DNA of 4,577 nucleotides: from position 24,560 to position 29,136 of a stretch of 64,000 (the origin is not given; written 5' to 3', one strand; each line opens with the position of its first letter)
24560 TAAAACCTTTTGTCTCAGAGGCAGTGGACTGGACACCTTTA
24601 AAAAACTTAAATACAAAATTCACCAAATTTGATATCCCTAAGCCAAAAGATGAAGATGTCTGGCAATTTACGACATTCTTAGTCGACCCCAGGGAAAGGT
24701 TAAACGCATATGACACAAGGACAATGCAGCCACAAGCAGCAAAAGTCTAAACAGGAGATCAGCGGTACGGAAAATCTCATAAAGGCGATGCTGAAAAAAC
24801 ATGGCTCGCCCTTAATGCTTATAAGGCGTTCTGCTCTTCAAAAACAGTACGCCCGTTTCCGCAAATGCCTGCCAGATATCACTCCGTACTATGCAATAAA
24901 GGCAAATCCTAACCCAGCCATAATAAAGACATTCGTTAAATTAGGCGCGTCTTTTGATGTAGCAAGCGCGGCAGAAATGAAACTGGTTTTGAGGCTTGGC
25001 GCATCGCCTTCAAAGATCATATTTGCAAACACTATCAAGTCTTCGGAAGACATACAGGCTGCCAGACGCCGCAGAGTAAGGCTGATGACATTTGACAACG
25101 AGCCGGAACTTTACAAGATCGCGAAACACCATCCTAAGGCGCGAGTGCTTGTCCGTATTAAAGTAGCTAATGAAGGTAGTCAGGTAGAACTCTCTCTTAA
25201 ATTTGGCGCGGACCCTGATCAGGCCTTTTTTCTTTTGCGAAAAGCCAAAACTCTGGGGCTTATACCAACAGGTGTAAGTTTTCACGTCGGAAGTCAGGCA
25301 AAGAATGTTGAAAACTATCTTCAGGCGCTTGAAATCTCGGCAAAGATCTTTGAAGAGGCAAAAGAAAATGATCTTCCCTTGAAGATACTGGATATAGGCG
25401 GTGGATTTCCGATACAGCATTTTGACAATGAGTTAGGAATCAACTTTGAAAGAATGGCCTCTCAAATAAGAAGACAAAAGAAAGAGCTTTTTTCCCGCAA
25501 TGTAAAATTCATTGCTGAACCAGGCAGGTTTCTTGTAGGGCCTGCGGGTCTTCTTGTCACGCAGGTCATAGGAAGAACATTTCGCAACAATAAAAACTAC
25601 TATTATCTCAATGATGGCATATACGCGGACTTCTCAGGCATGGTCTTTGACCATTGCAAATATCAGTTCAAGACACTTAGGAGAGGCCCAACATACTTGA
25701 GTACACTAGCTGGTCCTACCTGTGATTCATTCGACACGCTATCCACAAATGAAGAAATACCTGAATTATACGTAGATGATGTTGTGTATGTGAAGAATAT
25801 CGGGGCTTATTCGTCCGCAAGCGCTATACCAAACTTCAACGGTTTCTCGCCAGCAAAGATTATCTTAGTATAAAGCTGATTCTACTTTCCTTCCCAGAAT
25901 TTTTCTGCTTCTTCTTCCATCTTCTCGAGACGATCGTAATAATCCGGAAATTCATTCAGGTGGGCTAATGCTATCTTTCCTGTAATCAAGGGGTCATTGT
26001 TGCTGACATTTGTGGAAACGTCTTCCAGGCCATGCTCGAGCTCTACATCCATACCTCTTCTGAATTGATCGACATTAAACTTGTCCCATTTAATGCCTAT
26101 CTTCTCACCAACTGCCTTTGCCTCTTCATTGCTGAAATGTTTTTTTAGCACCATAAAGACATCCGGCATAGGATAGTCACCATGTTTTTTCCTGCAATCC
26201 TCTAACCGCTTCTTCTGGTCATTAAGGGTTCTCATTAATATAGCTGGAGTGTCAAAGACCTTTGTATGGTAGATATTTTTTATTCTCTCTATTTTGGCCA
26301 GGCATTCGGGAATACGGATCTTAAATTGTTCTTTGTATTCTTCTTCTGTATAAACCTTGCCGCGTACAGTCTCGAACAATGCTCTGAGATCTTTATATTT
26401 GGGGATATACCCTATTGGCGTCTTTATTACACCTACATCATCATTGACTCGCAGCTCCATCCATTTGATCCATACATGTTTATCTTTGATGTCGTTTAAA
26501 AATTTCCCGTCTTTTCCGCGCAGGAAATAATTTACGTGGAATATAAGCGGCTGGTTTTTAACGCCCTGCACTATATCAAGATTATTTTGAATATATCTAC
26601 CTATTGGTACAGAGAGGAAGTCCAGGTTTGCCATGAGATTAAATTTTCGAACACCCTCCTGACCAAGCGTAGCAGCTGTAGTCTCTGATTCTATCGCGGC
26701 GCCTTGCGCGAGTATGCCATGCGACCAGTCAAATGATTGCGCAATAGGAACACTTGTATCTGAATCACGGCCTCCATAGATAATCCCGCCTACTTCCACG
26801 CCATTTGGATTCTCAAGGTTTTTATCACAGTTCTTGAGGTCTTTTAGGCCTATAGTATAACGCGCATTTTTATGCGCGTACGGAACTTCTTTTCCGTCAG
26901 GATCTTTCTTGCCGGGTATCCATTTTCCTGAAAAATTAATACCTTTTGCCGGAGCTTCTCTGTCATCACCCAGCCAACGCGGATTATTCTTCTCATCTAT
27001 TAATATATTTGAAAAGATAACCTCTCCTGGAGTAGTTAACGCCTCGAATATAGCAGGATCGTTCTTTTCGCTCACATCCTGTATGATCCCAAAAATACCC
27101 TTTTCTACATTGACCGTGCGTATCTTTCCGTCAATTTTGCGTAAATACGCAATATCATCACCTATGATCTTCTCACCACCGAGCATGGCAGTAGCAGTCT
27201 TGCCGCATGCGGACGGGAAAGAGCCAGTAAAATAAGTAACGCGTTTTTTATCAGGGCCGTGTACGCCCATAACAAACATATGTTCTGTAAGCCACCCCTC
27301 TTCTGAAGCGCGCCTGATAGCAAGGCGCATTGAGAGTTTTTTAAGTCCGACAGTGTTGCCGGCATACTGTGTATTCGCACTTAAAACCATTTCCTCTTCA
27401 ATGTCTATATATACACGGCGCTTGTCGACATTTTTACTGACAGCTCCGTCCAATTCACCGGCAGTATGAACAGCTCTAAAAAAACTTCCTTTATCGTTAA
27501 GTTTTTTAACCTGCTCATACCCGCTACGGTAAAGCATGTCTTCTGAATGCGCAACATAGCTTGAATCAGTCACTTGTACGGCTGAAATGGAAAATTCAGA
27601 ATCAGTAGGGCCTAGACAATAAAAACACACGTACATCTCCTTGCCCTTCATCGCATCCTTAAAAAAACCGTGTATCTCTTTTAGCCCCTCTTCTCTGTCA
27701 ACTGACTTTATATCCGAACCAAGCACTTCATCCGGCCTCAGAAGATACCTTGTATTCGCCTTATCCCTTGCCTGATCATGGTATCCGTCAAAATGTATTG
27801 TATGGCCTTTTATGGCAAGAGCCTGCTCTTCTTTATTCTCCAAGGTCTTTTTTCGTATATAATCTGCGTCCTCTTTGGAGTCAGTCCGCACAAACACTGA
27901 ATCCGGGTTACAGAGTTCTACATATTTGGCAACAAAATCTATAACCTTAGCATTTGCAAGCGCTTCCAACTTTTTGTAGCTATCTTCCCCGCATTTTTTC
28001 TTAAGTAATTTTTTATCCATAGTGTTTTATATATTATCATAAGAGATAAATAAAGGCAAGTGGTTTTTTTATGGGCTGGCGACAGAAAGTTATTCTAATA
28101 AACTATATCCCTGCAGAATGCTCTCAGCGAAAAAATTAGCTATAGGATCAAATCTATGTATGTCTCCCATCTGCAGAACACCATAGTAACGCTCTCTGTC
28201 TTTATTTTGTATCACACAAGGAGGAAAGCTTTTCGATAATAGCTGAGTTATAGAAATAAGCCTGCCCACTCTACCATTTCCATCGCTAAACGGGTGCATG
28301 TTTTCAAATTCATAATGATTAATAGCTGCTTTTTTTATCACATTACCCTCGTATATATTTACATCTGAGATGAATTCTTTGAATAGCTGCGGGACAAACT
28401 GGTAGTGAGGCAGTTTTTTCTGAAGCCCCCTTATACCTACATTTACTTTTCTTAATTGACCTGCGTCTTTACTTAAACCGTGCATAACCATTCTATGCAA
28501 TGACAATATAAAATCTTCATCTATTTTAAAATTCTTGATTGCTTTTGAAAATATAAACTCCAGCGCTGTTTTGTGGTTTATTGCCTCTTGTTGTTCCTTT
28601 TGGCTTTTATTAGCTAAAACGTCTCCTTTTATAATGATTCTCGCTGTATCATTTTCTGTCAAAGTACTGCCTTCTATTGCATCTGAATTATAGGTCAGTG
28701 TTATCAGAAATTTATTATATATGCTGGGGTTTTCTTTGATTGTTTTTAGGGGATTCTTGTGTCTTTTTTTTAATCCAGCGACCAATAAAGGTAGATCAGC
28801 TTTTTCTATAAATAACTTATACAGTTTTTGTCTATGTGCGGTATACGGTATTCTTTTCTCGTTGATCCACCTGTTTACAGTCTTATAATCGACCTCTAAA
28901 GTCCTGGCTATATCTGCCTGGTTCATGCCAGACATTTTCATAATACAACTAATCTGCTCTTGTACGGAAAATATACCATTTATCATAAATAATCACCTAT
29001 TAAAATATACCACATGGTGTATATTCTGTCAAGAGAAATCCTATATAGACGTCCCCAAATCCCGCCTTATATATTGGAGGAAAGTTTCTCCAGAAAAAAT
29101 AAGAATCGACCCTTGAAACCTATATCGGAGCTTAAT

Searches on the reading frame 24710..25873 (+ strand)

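Call 58: search_protein_families(library=pfam, proteins=[window:24710-25873:+], max_evalue=0.001)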
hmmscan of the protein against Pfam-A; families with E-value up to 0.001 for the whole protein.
window:24710-25873:+ (387 aa): 2 families
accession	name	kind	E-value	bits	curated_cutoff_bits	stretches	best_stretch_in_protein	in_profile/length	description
PF02784.22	Orn_Arg_deC_N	-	1.7e-67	227.8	23.4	1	42-276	3-246/247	Pyridoxal-dependent decarboxylase, pyridoxal binding domain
PF00278.28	Orn_DAP_Arg_deC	-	5.7e-18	65.4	23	1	278-365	6-95/95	Pyridoxal-dependent decarboxylase, C-terminal sheet domain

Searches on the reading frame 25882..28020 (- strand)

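Call 70: search_protein_families(library=pfam, proteins=[window:25882-28020:-], max_evalue=0.0001)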
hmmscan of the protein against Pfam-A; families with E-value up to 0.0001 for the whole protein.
window:25882-28020:- (712 aa): 4 families
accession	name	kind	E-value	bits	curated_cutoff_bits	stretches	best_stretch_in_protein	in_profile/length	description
PF00821.23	PEPCK_GTP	-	6.8e-104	347.9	23.8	1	243-605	1-357/357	Phosphoenolpyruvate carboxykinase C-terminal P-loop domain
PF17297.7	PEPCK_N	-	2e-62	211.1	23.8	1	28-238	1-217/218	Phosphoenolpyruvate carboxykinase N-terminal domain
PF18905.5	DUF5661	-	1.5e-21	76.9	27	1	634-704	1-65/65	Protein of unknown function (DUF5661)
PF01293.25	PEPCK_ATP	-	2.8e-10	39.9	26.5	1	109-346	67-289/465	Phosphoenolpyruvate carboxykinase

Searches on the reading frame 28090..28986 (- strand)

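Call 70: search_protein_families(library=pfam, proteins=[window:28090-28986:-], max_evalue=0.0001)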
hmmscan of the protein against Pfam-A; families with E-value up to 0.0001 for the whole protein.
window:28090-28986:- (298 aa): 1 family
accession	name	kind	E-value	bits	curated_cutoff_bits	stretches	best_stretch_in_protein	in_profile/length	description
PF02661.23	Fic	-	7.3e-20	72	24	1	155-247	2-91/93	Fic/DOC family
